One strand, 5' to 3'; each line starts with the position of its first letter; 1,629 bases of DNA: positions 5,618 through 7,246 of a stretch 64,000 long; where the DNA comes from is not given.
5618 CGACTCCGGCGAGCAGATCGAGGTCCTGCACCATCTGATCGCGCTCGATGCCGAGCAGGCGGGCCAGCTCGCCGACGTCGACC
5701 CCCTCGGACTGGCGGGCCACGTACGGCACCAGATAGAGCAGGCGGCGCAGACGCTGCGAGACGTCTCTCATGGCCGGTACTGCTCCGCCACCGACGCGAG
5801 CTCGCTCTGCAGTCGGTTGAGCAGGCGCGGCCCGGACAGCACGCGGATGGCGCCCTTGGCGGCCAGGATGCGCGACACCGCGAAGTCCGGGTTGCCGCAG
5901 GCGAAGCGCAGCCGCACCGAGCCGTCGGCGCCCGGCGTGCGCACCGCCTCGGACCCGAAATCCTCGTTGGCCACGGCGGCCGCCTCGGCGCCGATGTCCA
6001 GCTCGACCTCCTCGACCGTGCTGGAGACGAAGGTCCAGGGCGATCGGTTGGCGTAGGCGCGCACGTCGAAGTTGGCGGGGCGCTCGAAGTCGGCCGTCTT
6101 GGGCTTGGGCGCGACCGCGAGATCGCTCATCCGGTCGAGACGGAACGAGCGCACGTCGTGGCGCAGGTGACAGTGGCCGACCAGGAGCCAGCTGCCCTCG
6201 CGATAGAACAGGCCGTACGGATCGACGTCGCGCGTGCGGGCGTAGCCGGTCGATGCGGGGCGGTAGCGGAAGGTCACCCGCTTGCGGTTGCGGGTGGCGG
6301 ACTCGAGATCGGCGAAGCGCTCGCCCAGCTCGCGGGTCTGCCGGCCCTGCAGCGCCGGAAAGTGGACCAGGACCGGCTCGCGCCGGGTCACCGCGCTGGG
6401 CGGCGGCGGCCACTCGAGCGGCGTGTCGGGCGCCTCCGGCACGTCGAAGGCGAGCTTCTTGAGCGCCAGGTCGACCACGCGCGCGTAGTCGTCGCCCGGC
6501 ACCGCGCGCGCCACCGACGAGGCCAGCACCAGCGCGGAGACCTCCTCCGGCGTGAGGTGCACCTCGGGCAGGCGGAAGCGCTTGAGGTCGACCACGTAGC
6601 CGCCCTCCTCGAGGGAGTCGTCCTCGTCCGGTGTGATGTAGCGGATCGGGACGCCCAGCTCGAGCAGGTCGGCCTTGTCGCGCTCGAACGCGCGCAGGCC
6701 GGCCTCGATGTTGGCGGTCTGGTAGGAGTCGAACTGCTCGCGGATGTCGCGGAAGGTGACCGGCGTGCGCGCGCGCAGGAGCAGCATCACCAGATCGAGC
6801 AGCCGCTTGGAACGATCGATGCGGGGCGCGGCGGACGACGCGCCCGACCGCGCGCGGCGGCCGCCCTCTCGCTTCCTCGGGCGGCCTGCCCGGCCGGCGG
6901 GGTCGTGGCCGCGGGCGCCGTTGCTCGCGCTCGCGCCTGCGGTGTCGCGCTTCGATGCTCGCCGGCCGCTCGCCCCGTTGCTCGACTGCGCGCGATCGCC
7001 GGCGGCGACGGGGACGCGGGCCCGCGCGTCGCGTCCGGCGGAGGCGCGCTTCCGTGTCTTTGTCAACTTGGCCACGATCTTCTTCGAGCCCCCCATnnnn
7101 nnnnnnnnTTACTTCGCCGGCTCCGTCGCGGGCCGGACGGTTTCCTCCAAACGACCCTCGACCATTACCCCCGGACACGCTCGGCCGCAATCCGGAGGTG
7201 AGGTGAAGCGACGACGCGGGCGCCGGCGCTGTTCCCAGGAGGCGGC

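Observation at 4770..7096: Tandem, translationally coupled pair of WYL-domain regulators (PafBC-like heterodimer candidate) beside recD2 and near radC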

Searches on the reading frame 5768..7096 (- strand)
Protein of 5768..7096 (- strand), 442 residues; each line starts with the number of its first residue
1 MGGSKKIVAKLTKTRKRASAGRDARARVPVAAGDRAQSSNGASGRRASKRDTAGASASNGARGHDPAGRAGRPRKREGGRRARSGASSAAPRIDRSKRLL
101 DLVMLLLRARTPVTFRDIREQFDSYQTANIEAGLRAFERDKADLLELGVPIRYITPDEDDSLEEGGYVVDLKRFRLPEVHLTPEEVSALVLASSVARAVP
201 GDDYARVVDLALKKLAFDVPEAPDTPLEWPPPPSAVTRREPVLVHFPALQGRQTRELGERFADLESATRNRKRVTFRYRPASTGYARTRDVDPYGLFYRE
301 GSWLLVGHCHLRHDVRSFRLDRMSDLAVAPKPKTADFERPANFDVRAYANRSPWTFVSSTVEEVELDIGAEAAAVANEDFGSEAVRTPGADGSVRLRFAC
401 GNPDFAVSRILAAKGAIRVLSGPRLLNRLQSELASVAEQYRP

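Call 6: search_protein_families(library=pfam, proteins=[window:5768-7096:-], max_evalue=0.01)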
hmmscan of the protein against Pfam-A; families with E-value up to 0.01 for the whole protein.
window:5768-7096:- (442 aa): 3 families
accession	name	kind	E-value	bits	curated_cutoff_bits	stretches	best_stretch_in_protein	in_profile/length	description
PF13280.12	WYL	-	1.2e-22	80.1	21.8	1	261-327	3-69/70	WYL domain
PF25583.1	WCX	-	3.4e-06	27.8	23.9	1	361-435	2-74/76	WCX domain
PF19187.6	HTH_PafC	-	0.007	16.6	32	0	179-216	77-114/115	PafC helix-turn-helix domain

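Call 7: search_protein_families(library=ncbifam, proteins=[window:5768-7096:-], max_evalue=0.01)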
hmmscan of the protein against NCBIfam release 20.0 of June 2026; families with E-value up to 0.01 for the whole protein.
window:5768-7096:- (442 aa): 0 families

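Call 8: search_protein_families(library=padloc, proteins=[window:5768-7096:-], max_evalue=0.01)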
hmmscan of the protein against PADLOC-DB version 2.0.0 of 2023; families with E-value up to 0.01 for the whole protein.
window:5768-7096:- (442 aa): 3 families
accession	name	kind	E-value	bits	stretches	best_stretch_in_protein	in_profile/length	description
PDLC01457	WYL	-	1.6e-45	153.4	1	95-352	2-207/229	"CAS-I,CAS-II,CAS-III,CAS-IV,CAS-V,CAS-VI; associated_signaling"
PDLC01652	WYL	-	2.8e-30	103.8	1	257-435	16-160/162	"CAS-I,CAS-II,CAS-III,CAS-IV,CAS-V,CAS-VI; associated_signaling"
PDLC03787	RTasWYL-YodC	-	0.0025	15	1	303-326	324-347/354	DRT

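Call 9: search_solved_structures(query=window:5768-7096:-, max_evalue=0.01, show_alignments=2)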
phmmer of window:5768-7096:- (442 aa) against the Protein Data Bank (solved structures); distinct sequences matched with E-value up to 0.01: 9.
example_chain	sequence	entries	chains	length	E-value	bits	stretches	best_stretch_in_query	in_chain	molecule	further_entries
6sj9_A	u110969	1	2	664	3.1e-27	98.7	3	248-349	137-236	Proteasome accessory factor B/C (PafBC)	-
9fnd_X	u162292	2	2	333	3.6e-21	78.7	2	261-417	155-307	Transcriptional regulator-like protein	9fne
7p5x_AY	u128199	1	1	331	5.1e-21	78.2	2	261-417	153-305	Transcriptional regulator-like protein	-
9cu3_B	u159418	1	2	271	7.7e-13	51.3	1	179-424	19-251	WYL domain-containing protein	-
9pfq_Q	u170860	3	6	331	6.7e-12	48.2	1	172-421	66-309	WYL domain-containing protein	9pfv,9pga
8tp8_A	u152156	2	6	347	6.8e-12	48.1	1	172-421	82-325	DeoR-family transcriptional regulator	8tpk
7tzv_A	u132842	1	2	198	5.8e-11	45.1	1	264-425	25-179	WYL domain-containing protein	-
7u02_B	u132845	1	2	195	5.9e-11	45.1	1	264-425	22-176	WYL domain-containing protein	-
7p5x_AX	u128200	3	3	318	0.0015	20.7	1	261-433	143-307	PafC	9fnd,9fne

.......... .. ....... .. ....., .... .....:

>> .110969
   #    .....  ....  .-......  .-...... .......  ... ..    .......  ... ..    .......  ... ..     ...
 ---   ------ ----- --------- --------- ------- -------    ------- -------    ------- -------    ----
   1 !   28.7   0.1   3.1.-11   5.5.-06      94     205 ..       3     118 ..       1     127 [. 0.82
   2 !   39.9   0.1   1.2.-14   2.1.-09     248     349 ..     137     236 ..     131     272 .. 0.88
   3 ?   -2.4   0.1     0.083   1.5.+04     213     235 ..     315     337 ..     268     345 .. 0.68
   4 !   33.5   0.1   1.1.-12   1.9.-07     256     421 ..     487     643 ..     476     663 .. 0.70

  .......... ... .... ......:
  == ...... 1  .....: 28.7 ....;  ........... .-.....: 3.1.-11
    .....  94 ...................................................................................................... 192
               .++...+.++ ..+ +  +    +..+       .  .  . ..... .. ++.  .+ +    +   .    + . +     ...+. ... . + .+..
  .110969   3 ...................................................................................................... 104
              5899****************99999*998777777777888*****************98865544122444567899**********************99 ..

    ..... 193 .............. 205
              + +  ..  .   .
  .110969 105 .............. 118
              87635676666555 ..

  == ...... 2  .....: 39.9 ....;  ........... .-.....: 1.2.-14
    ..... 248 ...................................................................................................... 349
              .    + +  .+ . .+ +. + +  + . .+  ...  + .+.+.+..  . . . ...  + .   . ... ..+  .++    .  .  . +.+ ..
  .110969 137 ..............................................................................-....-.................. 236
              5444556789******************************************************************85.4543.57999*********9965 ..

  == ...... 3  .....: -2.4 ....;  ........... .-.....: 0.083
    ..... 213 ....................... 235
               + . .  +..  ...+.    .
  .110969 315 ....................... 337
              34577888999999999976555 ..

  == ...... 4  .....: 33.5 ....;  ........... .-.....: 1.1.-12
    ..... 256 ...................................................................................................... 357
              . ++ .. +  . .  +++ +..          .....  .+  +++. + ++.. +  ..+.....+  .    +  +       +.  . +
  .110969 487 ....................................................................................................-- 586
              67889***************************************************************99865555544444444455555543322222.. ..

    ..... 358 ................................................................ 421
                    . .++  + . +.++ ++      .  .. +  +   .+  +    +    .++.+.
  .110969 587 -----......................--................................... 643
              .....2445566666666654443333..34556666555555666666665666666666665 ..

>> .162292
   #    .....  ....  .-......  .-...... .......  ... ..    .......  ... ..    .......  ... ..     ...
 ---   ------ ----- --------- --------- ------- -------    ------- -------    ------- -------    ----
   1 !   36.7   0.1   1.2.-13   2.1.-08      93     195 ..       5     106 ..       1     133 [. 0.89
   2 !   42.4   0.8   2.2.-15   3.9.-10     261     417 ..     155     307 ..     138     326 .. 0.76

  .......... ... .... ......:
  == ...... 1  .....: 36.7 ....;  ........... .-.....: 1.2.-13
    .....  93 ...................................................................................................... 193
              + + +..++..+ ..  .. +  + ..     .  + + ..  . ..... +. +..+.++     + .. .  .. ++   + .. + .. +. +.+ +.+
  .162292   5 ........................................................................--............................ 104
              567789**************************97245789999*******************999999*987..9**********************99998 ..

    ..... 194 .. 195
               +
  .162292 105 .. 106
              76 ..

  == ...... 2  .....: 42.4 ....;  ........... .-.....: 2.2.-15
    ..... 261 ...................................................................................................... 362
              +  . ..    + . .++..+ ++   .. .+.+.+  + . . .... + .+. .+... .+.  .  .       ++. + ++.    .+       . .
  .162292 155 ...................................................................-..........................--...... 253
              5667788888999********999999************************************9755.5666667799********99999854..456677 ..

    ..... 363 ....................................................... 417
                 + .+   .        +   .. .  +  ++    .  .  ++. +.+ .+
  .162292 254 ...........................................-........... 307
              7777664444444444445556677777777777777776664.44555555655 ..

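Call 13: find_homologous_proteins(query=window:5768-7096:-, max_evalue=1e-10)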
Query window:5768-7096:- (442 aa): 940 proteins with E <= 1e-10 among 8000 candidates; the best 120 are listed.
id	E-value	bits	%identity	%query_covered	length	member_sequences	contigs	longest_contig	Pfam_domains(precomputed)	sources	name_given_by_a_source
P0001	1.6e-285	964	100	100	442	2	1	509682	PF13280.13,PF25583.2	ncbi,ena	-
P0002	1.8e-262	889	94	100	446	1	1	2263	PF13280.13,PF25583.2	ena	-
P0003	1.9e-258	875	92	100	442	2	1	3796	PF13280.13,PF25583.2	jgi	jgi:proteasome accessory factor B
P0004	1.3e-253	859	88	100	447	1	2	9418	PF13280.13,PF25583.2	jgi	jgi:proteasome accessory factor B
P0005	2.4e-218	743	79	100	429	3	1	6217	PF13280.13,PF25583.2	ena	-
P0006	1.1e-212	724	74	100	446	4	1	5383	PF13280.13,PF25583.2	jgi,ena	-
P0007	7.7e-212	722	75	100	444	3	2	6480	PF13280.13,PF25583.2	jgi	jgi:proteasome accessory factor B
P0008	2.5e-211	720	74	100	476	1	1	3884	PF13280.13,PF25583.2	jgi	jgi:proteasome accessory factor B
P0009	5.4e-211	719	76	100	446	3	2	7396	PF13280.13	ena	-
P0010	3.0e-210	716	75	100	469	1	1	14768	PF13280.13,PF25583.2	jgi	jgi:proteasome accessory factor B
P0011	5.7e-208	709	78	97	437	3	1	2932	PF13280.13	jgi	jgi:proteasome accessory factor B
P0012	8.3e-207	705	70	100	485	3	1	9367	PF13280.13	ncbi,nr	ncbi:MAG TPA: WYL domain-containing protein [Candidatus Acidoferrum sp.]|nr:WYL domain-containing pr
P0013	1.1e-204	698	73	100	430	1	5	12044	PF13280.13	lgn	-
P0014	3.8e-204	696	88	81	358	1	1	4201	PF13280.13,PF25583.2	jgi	jgi:proteasome accessory factor B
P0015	9.1e-203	692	74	100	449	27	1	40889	PF13280.13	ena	-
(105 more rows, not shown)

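Call 20: find_related_loci(query=A1, collection=genome_contigs, flank=8000)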
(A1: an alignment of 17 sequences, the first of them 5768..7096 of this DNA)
Query A1 (442 aa) in genome_contigs; peptide patterns used: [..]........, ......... (x = any residue, [..] = any of these).
220 stretches matched a pattern; 136 encode a relative of the query (tblastn E <= 1e-3); the best 80 are kept; 80 distinct loci.
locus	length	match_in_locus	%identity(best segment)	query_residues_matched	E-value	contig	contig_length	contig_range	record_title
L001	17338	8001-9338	74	1-442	0e+0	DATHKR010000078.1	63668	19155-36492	MAG TPA_asm: Kofleriaceae bacterium isolate SMAG_U12585 k141_724990, whole genome shotgun sequence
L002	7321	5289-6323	70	95-440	2e-153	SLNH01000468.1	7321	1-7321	MAG: Nannocystineae bacterium isolate CSSed165cm_40 CSSed16-5cm-45604, whole genome shotgun sequence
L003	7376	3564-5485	66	65-441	1e-152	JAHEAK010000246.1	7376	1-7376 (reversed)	MAG: Kofleriaceae bacterium isolate Ww100 NODE_27116_length_7376_cov_2.631427, whole genome shotgun sequence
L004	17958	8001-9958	66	84-440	1e-150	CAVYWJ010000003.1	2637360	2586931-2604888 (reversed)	MAG: uncultured delta proteobacterium isolate MFD01275.bin.1.74 genome assembly, contig: contig_5079, whole genome shotg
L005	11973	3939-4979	67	92-440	2e-149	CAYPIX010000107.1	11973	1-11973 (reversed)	MAG TPA_asm: uncultured Kofleriaceae bacterium isolate binchicken_co258_157 genome assembly, contig: NODE_3656_length_11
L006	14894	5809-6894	66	81-440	3e-149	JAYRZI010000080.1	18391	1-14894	MAG: Haliangiales bacterium isolate EBPR_s472bin.6 NODE_939_length_18391_cov_7.400241, whole genome shotgun sequence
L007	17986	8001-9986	88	1-442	0e+0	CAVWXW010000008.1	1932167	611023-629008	MAG: uncultured delta proteobacterium isolate MFD03602.bin.2.3 genome assembly, contig: contig_3614, whole genome shotgu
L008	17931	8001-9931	68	92-441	4e-149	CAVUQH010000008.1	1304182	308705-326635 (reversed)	MAG: uncultured delta proteobacterium isolate MFD05684.bin.1.144 genome assembly, contig: contig_45185, whole genome sho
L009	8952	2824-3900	66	81-440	5e-149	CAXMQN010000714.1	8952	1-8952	MAG: uncultured Haliangium sp. isolate 07C-BC-St05_bin.10.orig genome assembly, contig: k141_110806, whole genome shotgu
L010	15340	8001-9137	63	67-440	1e-147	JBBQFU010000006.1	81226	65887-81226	MAG: Haliangiales bacterium isolate Co_metawrap_1004 Cmw_1004_k141_7692752_length_81226_cov_9.0000, whole genome shotgun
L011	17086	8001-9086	67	83-440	8e-148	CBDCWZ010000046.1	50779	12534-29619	MAG: Kofleriaceae bacterium isolate 90900d0d-9097-4981-b2eb-95014cb5dc38 genome assembly, contig: contig_46, whole genom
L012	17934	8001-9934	67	60-441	5e-147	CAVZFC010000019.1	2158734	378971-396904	MAG: uncultured delta proteobacterium isolate MFD05684.bin.1.145 genome assembly, contig: contig_45184, whole genome sho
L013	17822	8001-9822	64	70-440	2e-147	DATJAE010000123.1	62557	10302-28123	MAG TPA_asm: Kofleriaceae bacterium isolate SMAG_U15319 k141_4922929, whole genome shotgun sequence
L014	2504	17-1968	66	92-440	2e-156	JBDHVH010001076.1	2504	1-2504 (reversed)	MAG: Kofleriaceae bacterium isolate AS-MICRO-OLR.47 NODE_265679_length_2504_cov_4.684431, whole genome shotgun sequence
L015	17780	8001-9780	65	85-440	6e-147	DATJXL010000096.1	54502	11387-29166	MAG TPA_asm: Kofleriaceae bacterium isolate SMAG_U15125 k141_3830669, whole genome shotgun sequence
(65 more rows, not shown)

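Call 38: search_protein_representatives(protein=window:5768-7096:-)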
Query: 442 residues. Proteins with E-value up to 0.001 (for the whole library): 5416; up to 1e-10: 1458; up to 1e-30: 100. The best 150 are listed.
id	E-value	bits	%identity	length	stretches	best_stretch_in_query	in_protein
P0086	2.1e-154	530.9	72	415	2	20-332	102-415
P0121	4.2e-129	447.5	58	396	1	70-441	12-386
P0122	2.2e-91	323.2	44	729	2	41-350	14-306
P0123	1.4e-87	310.7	40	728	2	74-434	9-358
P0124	4.7e-85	302.4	71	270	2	26-227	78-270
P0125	2.7e-80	286.7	66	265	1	68-296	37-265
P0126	5.1e-79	282.5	46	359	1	94-438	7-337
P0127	1.0e-74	268.3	49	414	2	94-279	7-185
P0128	1.1e-72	261.7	48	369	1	84-428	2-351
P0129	3.8e-68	246.7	68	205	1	36-228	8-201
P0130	6.6e-68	245.9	71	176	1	79-248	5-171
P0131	3.7e-67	243.4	46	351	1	95-438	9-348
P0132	4.2e-63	230.1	55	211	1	230-441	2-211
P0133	4.7e-61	223.3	43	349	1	96-440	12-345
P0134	4.1e-58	213.6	78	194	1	104-232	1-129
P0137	1.3e-53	198.8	38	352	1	93-433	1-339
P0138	2.2e-53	198.1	40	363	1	82-440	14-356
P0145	1.4e-50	188.8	32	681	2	93-430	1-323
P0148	1.4e-48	182.2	37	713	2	93-380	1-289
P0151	7.3e-48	179.9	34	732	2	59-414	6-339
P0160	8.2e-45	169.8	36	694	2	95-370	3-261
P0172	6.7e-42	160.2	33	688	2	94-440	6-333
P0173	1.9e-41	158.7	36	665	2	92-439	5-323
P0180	5.9e-38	147.2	34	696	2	95-426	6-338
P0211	8.4e-32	127.0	34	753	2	96-364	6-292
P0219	5.4e-31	124.3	30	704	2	96-436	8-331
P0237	3.2e-29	118.5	33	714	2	96-389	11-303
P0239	9.0e-29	117.0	29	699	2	94-440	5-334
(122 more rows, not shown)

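Call 39: list_cluster_members(proteins=[P0121, P0122, P0123, P0126, P0128, P0131, P0133, P0137, P0138, P0145])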
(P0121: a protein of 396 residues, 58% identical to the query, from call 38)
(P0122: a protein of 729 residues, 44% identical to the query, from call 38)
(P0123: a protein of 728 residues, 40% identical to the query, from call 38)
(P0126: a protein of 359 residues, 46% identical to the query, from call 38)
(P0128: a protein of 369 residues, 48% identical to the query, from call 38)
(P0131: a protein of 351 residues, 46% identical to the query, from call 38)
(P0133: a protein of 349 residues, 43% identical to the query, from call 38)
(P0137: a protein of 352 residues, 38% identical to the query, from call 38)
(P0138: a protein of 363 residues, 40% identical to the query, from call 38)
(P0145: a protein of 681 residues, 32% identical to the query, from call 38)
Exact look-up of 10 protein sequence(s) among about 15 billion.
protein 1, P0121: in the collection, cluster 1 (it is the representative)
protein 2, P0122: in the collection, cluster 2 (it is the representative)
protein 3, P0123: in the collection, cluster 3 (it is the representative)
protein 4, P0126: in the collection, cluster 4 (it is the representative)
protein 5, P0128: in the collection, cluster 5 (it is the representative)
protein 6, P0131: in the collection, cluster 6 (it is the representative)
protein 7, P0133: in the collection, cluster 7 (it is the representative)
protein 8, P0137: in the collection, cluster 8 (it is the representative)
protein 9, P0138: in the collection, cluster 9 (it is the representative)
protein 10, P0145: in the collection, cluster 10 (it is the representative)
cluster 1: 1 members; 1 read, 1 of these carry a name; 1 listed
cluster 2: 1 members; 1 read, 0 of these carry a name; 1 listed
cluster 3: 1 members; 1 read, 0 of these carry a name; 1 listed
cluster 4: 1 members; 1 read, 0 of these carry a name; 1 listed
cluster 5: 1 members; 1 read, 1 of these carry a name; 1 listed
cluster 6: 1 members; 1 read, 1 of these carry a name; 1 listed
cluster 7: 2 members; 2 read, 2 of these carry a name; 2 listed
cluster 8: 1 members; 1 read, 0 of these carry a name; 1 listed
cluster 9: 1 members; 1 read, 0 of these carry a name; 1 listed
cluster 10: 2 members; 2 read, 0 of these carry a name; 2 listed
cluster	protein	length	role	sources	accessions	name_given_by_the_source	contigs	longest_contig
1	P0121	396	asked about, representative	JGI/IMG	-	proteasome accessory factor B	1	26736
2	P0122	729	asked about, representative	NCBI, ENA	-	-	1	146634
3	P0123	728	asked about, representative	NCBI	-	-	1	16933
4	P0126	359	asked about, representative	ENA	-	-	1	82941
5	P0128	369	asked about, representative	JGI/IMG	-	proteasome accessory factor B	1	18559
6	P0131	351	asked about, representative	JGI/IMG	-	proteasome accessory factor B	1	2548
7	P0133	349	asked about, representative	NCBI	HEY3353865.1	MAG TPA: WYL domain-containing protein [Polyangia bacterium]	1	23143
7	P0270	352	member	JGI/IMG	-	proteasome accessory factor B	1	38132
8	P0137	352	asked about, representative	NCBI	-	-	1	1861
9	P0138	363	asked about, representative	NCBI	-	-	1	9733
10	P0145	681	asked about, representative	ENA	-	-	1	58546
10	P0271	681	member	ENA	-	-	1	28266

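Call 54: find_homologous_proteins(query=A3, max_evalue=1e-10)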
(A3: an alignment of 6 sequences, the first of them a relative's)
Query A3 (6 sequences) (335 aa, profile of the alignment): 973 proteins with E <= 1e-10 among 8000 candidates; the best 120 are listed.
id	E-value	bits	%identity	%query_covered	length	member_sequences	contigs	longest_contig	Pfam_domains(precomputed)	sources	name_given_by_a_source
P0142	4.4e-150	518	100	100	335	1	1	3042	PF13280.13,PF25583.2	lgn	-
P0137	3.5e-143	495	36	97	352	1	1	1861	PF13280.13,PF25583.2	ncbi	-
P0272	3.0e-124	433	66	100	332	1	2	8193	PF13280.13,PF25583.2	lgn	-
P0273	5.1e-117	409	59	100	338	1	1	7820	PF13280.13,PF25583.2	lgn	-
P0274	7.5e-117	408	64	99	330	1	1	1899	PF13280.13,PF25583.2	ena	-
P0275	3.3e-112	393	40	98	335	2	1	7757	PF13280.13,PF25583.2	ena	-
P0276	3.9e-112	393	38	91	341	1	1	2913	PF13280.13,PF25583.2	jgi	jgi:proteasome accessory factor B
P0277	1.0e-111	391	43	99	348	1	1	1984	PF13280.13,PF25583.2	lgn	-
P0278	1.0e-110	388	44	99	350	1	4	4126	PF13280.13,PF25583.2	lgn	-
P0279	9.2e-109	382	39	97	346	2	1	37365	PF13280.13,PF25583.2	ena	-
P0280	1.9e-108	381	39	99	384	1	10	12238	PF13280.13,PF25583.2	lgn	-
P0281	2.4e-108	380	36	98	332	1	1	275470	PF13280.13,PF25583.2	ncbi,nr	ncbi:MAG: WYL domain-containing protein [Deltaproteobacteria bacterium]|nr:WYL domain-containing pro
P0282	2.9e-108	380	43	99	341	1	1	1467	PF13280.13,PF25583.2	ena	-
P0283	4.1e-108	380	50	99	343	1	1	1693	PF13280.13,PF25583.2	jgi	jgi:proteasome accessory factor B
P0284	4.9e-108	379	42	99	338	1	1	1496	PF13280.13,PF25583.2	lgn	-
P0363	3.3e-103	363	43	99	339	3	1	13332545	PF13280.13,PF25583.2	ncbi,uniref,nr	ncbi:WYL domain-containing protein [Archangium violaceum]|uniref:helix-turn-helix transcriptional re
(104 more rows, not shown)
